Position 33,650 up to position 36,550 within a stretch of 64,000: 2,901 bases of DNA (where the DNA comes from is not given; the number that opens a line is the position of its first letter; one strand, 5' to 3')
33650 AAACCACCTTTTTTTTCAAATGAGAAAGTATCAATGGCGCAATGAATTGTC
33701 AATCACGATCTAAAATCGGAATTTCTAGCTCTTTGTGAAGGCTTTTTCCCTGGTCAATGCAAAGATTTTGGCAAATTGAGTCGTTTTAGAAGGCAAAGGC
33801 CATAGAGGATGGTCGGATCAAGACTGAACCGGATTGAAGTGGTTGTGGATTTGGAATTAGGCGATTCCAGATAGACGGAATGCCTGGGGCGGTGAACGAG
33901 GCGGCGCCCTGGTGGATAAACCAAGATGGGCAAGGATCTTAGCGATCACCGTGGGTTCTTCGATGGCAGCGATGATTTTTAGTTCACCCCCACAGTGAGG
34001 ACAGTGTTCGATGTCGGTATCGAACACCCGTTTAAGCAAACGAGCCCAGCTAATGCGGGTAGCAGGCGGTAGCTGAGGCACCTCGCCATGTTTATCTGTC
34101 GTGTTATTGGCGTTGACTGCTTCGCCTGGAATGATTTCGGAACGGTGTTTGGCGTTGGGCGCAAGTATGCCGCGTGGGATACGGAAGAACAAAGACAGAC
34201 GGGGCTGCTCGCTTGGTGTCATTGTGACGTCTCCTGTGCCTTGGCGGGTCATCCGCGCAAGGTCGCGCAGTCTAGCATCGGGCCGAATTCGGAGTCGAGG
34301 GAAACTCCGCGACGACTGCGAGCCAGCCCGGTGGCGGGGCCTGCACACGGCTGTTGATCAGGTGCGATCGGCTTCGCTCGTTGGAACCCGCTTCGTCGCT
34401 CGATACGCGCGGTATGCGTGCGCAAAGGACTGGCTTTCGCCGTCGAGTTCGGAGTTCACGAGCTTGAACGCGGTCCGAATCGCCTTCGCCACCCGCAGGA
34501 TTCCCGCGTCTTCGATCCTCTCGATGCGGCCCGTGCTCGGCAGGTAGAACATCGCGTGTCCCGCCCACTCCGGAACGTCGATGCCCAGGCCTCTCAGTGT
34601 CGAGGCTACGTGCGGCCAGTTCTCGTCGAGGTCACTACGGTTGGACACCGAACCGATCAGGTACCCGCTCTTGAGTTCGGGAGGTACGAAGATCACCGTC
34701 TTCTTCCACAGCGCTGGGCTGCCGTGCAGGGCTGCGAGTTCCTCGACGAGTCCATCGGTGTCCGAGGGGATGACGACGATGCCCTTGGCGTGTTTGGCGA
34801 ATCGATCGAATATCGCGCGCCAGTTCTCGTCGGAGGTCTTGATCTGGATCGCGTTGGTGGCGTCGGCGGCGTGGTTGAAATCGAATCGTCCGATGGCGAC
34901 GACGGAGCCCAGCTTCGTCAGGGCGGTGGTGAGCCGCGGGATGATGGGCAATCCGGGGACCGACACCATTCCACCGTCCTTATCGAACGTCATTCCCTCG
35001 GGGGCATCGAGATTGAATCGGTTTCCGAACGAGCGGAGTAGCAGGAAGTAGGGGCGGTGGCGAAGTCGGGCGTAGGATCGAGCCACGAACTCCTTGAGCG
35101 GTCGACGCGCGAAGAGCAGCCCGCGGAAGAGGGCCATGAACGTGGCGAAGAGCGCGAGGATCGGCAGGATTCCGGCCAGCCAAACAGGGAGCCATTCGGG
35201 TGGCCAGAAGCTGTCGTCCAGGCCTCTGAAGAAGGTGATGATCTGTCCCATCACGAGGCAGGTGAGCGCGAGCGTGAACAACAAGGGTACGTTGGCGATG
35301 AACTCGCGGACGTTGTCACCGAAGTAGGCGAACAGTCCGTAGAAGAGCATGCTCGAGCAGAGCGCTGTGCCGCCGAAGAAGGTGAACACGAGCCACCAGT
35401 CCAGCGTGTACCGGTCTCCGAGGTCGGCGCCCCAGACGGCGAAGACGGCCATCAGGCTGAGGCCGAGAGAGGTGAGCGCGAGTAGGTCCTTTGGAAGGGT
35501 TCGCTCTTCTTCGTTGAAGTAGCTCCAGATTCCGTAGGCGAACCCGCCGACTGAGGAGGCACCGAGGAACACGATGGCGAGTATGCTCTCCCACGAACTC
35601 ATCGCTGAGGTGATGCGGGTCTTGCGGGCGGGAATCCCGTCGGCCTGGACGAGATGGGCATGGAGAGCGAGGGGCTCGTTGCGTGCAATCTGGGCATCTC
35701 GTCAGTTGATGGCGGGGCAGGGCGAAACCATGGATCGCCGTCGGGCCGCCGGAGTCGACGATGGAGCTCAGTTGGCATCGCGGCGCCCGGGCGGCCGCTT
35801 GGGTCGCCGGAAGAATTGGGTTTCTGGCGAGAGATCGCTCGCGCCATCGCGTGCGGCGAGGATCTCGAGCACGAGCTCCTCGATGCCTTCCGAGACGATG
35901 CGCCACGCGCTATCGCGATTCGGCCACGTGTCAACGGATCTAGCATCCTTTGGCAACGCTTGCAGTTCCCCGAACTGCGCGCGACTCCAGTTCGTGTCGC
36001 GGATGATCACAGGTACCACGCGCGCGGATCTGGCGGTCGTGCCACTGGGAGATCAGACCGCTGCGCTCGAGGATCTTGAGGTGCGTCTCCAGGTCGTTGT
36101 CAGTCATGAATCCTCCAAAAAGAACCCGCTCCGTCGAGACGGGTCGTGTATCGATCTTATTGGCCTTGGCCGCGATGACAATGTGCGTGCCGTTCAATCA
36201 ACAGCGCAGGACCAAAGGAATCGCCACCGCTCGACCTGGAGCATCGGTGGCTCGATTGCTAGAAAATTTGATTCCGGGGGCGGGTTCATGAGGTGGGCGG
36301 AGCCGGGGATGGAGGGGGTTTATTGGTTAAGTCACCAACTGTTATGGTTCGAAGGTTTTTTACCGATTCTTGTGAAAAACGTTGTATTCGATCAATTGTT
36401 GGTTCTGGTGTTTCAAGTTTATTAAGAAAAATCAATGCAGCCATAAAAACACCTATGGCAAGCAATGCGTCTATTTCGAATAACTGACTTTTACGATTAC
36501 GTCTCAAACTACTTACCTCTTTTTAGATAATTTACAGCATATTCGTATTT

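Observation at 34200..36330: Foreign G+C-rich block: TIR-gene remnant directly upstream of an intact 5-TM / Rossmann-like protein, a candidate (decayed) TIR-signalling membrane-effector pair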

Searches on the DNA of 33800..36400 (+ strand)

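Call 76: search_dna_similar(query=window:33800-36400:+, collection=plasmids, mode=distant, max_rows=10)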
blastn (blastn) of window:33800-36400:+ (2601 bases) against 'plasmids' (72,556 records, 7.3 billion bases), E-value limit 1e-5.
No match.

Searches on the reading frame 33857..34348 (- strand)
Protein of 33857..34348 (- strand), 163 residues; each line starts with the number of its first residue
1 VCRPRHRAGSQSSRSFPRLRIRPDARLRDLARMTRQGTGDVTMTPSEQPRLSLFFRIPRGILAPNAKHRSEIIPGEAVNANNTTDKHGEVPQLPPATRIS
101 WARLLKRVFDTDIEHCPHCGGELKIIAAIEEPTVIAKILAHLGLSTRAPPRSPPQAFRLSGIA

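Call 3: search_protein_families(library=pfam, proteins=[window:33857-34348:-], max_evalue=1)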
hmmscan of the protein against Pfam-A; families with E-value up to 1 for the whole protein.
window:33857-34348:- (163 aa): 3 families
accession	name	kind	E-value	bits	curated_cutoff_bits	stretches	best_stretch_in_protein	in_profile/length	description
PF24460.1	DUF7575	-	0.018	14.9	28.5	1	112-123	2-13/28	Domain of unknown function (DUF7575)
PF13248.11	Zn_ribbon_3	-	0.14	12.1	27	1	110-123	13-26/26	zinc-ribbon domain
PF23455.1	DUF7129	-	0.16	12.2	30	1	110-127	24-41/45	Domain of unknown function (DUF7129)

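Call 21: search_protein_families(library=ncbifam, proteins=[window:33857-34348:-], max_evalue=1)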
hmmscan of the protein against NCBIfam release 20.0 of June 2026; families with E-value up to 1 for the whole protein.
window:33857-34348:- (163 aa): 3 families
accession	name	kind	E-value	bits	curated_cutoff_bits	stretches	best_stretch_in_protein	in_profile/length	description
NF052416.1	ISCR_clade_Ia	exception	3.6e-16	58.8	925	1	59-142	397-487/509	ISCR element clade Ia family transposase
NF033497.1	rubre_like_arch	subfamily_domain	0.027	14.2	32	1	110-129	13-32/34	rubrerythrin-like domain-containing protein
TIGR04104.1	cxxc_20_cxxc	subfamily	0.18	12.2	45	1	97-128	8-40/93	TIGR04104 family putative zinc finger protein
